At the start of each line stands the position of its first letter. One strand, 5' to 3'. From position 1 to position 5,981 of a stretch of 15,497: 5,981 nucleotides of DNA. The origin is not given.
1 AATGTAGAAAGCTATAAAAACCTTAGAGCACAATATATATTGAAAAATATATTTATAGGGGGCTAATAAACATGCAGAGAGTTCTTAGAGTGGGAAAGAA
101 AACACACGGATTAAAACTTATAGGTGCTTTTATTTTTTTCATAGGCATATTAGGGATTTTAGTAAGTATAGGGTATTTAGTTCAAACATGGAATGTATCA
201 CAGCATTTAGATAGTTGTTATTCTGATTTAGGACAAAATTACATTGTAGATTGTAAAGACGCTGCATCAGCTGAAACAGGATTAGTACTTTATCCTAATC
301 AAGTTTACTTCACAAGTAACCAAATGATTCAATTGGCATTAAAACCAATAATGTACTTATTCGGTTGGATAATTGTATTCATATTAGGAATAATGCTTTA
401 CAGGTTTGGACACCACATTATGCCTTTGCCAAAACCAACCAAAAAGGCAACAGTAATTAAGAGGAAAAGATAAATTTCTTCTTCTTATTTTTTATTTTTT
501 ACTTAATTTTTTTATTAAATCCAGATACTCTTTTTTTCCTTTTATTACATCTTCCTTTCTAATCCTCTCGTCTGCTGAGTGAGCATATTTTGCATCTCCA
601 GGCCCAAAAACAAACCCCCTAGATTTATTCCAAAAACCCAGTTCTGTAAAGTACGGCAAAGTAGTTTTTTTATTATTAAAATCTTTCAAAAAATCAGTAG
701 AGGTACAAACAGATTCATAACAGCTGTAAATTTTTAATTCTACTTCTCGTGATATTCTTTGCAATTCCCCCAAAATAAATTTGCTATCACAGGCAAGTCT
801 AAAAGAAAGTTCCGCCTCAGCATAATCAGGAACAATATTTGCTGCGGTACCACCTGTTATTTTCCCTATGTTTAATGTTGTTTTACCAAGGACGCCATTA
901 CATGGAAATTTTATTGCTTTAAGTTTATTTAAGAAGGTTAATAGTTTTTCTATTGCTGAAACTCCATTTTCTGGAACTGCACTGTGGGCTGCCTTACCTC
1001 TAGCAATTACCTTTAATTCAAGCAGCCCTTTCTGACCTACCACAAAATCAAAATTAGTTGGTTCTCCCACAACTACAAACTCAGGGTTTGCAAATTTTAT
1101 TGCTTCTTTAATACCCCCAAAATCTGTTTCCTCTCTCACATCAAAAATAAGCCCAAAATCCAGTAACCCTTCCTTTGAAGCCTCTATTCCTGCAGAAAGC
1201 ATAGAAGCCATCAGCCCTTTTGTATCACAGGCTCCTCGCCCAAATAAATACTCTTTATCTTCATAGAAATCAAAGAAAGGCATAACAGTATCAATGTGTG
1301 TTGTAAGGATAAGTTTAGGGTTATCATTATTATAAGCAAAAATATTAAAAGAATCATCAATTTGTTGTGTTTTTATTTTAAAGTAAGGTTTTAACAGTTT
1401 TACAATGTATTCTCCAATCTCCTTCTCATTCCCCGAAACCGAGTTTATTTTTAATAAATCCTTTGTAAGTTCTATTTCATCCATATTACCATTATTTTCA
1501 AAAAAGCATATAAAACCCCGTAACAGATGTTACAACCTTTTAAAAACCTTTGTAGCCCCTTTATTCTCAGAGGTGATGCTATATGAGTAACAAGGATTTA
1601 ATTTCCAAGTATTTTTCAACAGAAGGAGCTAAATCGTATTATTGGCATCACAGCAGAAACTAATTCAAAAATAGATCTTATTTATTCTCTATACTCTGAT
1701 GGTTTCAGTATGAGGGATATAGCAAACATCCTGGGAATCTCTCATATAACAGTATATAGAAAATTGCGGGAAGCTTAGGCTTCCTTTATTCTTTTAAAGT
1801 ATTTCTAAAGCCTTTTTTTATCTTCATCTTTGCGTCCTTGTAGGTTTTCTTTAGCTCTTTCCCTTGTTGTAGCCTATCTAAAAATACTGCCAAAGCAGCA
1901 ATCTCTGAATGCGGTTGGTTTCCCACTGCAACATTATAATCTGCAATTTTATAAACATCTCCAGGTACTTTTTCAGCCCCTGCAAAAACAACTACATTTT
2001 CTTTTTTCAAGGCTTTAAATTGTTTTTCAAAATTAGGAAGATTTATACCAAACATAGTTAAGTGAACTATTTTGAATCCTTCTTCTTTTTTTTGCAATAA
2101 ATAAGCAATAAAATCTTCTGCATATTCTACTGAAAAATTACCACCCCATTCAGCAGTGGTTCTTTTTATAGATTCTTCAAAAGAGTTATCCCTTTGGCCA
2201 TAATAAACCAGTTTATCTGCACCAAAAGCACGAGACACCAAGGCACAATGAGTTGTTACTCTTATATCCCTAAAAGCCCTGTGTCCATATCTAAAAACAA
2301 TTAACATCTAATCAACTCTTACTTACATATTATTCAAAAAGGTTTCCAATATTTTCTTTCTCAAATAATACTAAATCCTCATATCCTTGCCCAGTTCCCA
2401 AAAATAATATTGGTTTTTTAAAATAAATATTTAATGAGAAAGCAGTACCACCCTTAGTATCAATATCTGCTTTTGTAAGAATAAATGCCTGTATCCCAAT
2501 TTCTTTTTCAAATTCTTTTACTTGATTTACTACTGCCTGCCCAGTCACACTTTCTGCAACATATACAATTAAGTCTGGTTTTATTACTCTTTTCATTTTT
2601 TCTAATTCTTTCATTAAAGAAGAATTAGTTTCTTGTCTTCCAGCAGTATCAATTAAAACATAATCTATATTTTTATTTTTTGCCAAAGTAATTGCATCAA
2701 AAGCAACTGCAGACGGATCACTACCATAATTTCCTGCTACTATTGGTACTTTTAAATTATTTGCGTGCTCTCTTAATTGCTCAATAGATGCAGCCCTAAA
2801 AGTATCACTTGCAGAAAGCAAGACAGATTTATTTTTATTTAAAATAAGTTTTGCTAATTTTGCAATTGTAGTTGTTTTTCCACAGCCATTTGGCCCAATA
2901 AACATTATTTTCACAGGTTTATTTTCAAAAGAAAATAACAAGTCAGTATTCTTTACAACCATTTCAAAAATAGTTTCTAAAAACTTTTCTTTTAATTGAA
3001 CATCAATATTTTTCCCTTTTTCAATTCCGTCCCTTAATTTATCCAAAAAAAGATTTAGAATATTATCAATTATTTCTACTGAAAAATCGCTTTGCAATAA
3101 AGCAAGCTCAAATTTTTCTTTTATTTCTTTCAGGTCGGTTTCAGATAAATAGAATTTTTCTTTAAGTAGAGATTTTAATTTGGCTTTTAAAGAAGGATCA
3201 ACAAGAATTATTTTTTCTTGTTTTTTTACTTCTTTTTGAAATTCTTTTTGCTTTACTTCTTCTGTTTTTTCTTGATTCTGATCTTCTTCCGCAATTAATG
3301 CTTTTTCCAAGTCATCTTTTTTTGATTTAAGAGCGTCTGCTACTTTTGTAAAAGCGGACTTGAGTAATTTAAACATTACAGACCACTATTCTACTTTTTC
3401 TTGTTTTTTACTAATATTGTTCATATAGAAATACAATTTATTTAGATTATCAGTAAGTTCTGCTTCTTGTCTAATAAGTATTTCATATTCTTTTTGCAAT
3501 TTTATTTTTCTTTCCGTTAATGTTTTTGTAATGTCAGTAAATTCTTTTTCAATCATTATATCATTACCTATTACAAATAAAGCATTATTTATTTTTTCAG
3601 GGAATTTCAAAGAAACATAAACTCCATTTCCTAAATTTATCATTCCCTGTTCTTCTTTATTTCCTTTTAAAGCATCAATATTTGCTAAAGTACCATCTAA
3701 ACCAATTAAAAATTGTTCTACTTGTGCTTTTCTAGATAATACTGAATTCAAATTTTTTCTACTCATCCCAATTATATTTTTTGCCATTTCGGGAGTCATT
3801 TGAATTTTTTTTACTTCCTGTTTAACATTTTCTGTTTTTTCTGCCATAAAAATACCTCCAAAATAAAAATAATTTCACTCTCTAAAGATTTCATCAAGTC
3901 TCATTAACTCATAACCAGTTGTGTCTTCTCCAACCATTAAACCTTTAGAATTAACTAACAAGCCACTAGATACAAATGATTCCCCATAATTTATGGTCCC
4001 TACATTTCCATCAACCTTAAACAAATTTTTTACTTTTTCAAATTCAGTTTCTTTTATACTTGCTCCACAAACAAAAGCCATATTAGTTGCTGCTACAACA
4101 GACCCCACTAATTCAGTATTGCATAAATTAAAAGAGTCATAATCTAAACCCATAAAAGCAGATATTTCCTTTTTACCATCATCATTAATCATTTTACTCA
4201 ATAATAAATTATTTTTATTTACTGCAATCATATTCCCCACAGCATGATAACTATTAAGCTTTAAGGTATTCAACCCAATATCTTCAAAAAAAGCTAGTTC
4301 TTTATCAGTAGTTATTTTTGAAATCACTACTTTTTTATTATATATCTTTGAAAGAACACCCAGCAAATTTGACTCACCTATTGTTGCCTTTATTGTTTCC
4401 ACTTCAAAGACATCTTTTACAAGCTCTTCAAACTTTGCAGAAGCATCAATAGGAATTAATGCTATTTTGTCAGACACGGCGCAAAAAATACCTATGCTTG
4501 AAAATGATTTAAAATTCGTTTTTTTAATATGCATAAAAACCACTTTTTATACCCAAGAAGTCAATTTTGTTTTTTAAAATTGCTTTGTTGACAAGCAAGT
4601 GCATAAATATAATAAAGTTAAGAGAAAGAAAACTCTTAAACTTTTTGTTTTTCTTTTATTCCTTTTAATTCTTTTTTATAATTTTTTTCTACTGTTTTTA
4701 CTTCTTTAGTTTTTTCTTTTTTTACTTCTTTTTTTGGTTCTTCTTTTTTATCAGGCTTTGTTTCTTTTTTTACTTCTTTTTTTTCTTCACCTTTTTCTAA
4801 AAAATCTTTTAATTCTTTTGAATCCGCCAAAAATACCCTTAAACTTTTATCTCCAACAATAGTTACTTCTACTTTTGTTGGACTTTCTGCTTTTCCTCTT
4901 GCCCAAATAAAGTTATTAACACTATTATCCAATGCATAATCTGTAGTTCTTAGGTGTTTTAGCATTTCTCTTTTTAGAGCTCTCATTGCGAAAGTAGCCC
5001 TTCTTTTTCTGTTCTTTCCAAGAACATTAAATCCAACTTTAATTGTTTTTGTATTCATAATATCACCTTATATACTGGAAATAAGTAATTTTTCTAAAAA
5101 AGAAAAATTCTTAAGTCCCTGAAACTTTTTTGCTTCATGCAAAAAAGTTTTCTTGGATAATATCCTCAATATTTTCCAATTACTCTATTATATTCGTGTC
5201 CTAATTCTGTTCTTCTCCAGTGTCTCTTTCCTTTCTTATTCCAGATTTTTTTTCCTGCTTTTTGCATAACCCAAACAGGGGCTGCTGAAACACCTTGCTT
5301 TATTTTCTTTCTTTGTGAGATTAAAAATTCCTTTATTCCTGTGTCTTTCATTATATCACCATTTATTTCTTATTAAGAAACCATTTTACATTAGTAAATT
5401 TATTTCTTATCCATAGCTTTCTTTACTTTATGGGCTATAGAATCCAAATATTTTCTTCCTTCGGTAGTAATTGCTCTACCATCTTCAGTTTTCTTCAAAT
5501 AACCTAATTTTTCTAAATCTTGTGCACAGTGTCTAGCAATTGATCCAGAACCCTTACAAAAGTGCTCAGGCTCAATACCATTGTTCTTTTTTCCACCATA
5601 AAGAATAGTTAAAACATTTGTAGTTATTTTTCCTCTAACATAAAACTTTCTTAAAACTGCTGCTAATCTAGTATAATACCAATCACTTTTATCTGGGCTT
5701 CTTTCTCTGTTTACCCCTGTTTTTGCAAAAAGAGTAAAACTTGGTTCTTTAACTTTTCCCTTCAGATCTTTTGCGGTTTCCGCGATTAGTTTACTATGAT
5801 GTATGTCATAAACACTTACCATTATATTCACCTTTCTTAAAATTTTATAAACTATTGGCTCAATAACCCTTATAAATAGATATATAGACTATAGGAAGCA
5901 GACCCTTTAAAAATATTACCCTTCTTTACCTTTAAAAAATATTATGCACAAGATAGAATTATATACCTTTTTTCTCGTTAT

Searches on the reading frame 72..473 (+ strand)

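Call 14: search_protein_families(library=pfam, proteins=[window:72-473:+], max_evalue=0.1)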
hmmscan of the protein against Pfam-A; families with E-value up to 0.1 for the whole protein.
window:72-473:+ (133 aa): 3 families
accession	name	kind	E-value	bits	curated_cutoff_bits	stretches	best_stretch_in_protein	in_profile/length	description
PF22571.1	LiaI-LiaF-TM_PspC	-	0.00059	20.1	27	0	14-36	31-53/142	PspC transmembrane region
PF20990.2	DUF2207_C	-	0.047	13.8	33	1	10-127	134-197/247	Predicted membrane protein (DUF2207) C-terminal domain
PF24673.1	Blr_divisome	-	0.064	13.2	27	0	93-117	4-27/41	Divisome-associated membrane protein Blr family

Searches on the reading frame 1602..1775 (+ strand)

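Call 75: search_protein_families(library=pfam, proteins=[window:1602-1775:+], max_evalue=1)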
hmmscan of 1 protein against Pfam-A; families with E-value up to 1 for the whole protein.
seq(58 aa): 30 families (the best 25 are shown)
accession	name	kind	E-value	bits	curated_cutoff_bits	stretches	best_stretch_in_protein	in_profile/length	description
PF02796.21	HTH_7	-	4.4e-08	33.6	23.8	1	22-57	8-44/45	Helix-turn-helix domain of resolvase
PF13936.12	HTH_38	-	2.3e-06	27.7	27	1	27-56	13-42/44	Helix-turn-helix domain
PF18024.7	HTH_50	-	1.9e-05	24.7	27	1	25-56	14-45/50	Helix-turn-helix domain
PF13309.12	HTH_22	-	0.0002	21.8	29.6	1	20-56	22-63/63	HTH domain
PF13384.12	HTH_23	-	0.00036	20.7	24.6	1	30-53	13-36/50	Homeodomain-like domain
PF07374.17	DUF1492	-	0.00097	19.7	21.5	1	4-58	42-95/100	Protein of unknown function (DUF1492)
PF13545.12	HTH_Crp_2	-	0.0011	19.4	27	1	35-57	23-45/70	Crp-like helix-turn-helix domain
PF04967.18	HTH_10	-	0.0013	19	23.1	1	36-58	25-47/53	HTH DNA binding domain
PF06056.18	Terminase_5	-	0.0017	18.7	20.3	1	30-52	9-31/58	Putative ATPase subunit of terminase (gpP-like)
PF07638.17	Sigma70_ECF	-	0.0022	18.3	21.1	1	23-56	140-173/185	ECF sigma factor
PF08281.18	Sigma70_r4_2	-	0.0032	17.5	25.7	1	31-58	23-50/54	Sigma-70, region 4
PF07453.19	NUMOD1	-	0.004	17.8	22.8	1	36-53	18-35/37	NUMOD1 domain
PF02954.25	HTH_8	-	0.0061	16.7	22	1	34-57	18-41/42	Bacterial regulatory protein, Fis family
PF25113.1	TPR_ESP1_2nd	-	0.0065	16.8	27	1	8-41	54-87/188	Separase-like, TPR repeats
PF14493.12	HTH_40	-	0.0089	16.7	27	1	28-56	6-34/89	Helix-turn-helix domain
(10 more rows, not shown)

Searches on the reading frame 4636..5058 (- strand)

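Call 14: search_protein_families(library=pfam, proteins=[window:4636-5058:-], max_evalue=0.1)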
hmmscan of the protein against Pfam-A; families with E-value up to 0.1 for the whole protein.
window:4636-5058:- (140 aa): 1 family
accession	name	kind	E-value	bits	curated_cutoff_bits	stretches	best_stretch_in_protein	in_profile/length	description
PF01198.24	Ribosomal_L31e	-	9.7e-10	39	25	1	4-67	7-70/82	Ribosomal protein L31e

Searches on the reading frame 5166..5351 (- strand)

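Call 14: search_protein_families(library=pfam, proteins=[window:5166-5351:-], max_evalue=0.1)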
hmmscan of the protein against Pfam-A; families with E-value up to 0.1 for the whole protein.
window:5166-5351:- (61 aa): 1 family
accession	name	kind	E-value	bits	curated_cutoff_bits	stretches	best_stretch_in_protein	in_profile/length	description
PF00832.25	Ribosomal_L39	-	2.6e-06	27.4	21.6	1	22-50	13-41/42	Ribosomal L39 protein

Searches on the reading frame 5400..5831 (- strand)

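Call 14: search_protein_families(library=pfam, proteins=[window:5400-5831:-], max_evalue=0.1)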
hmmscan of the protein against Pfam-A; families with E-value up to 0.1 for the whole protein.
window:5400-5831:- (143 aa): 2 families
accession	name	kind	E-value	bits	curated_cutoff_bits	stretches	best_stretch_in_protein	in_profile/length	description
PF01090.25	Ribosomal_S19e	-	1.4e-45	154.8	29.4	1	6-138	1-136/137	Ribosomal protein S19e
PF05491.19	RuvB_C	-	0.0085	16.5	24.7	1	108-129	50-71/72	RuvB C-terminal winged helix domain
